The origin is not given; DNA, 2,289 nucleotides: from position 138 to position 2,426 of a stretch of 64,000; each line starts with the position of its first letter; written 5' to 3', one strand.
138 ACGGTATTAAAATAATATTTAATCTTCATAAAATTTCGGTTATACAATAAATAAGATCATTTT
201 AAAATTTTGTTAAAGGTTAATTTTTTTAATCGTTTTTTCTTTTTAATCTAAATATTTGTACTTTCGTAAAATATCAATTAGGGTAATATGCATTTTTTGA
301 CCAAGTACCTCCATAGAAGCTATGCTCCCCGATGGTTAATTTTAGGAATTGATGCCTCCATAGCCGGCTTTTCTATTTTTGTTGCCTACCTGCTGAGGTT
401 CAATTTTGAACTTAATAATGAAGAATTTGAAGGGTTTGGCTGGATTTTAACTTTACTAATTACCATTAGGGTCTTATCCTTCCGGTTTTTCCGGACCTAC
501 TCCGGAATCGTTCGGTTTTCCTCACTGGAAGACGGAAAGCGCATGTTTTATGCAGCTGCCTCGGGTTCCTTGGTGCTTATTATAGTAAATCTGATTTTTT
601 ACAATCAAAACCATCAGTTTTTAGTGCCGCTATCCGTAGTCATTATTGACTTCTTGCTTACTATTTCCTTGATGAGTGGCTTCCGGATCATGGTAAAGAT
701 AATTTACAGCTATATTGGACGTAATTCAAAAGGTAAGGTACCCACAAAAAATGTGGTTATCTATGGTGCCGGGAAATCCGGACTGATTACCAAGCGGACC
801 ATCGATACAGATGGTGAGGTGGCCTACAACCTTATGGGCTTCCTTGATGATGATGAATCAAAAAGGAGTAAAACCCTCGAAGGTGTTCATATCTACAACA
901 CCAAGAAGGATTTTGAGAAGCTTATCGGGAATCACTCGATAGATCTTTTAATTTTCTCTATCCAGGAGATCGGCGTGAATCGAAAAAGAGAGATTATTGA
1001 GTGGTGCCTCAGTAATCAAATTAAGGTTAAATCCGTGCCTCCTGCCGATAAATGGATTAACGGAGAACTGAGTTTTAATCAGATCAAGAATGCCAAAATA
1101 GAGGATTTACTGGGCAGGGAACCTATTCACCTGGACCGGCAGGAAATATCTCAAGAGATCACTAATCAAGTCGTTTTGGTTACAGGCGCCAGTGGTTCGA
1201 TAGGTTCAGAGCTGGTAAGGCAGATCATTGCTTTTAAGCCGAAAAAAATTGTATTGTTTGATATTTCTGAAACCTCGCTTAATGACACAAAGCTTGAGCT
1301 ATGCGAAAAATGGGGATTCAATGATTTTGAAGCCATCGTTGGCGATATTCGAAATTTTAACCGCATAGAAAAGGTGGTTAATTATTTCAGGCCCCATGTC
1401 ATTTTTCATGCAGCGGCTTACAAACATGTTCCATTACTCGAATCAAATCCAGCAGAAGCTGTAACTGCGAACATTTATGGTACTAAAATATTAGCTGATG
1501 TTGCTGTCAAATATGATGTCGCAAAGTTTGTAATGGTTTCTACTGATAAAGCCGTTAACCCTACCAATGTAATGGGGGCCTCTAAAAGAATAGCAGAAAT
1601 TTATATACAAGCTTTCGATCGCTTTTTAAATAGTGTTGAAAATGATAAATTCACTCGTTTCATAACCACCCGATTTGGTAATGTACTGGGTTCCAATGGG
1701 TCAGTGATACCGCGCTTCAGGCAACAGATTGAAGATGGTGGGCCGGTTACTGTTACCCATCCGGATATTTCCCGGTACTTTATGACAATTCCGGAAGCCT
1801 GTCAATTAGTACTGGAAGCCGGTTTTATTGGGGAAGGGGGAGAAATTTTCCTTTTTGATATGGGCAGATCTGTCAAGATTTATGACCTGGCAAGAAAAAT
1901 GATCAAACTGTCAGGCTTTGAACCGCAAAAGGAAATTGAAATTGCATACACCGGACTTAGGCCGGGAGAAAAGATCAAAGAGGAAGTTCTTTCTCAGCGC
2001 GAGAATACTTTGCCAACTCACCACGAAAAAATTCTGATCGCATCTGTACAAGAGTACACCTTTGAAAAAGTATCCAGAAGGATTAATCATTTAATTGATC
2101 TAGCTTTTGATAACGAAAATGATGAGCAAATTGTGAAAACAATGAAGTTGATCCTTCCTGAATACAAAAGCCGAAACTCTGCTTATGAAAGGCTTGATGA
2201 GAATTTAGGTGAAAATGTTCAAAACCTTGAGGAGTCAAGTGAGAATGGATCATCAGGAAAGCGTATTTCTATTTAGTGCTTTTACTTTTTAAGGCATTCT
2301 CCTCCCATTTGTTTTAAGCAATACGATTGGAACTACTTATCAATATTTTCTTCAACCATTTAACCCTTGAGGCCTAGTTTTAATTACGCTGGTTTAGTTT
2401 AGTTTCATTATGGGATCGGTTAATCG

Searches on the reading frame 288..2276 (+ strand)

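Call 53: search_protein_families(library=ncbifam, proteins=[window:288-2276:+], max_evalue=1e-10)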
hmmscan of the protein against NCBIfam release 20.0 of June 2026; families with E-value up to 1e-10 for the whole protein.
window:288-2276:+ (662 aa): 9 families
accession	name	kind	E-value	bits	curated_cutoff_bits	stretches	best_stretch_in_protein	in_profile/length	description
TIGR03589.1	PseB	equivalog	2.1e-54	184.7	407.75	1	292-583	3-277/324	UDP-N-acetylglucosamine 4,6-dehydratase (inverting)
TIGR04130.1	FnlA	equivalog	4.4e-44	150.8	730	1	292-572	3-269/337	UDP-N-acetylglucosamine 4,6-dehydratase/5-epimerase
TIGR03023.1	WcaJ_sugtrans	equivalog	5.4e-18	65.5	410.75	1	21-271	2-247/453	undecaprenyl-phosphate glucose phosphotransferase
TIGR03025.1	EPS_sugtrans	subfamily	5.6e-18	65.4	295.55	1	22-270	3-241/445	exopolysaccharide biosynthesis polyprenyl glycosylphosphotransferase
TIGR01181.1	dTDP_gluc_dehyt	equivalog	3.2e-15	56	365.1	1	296-421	2-127/321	dTDP-glucose 4,6-dehydratase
TIGR01179.1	galE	equivalog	1.4e-13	50.4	262.3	1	296-420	2-122/332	UDP-glucose 4-epimerase GalE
TIGR01214.1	rmlD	equivalog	2.5e-13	49.7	224.05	1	296-441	2-136/285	dTDP-4-dehydrorhamnose reductase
TIGR02622.1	CDP_4_6_dhtase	equivalog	4e-13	49.2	278.45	1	293-469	4-194/352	CDP-glucose 4,6-dehydratase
TIGR04180.1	EDH_00030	hypoth_equivalog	1.5e-12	47.2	475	1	296-421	1-123/297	NAD-dependent 4,6-dehydratase LegB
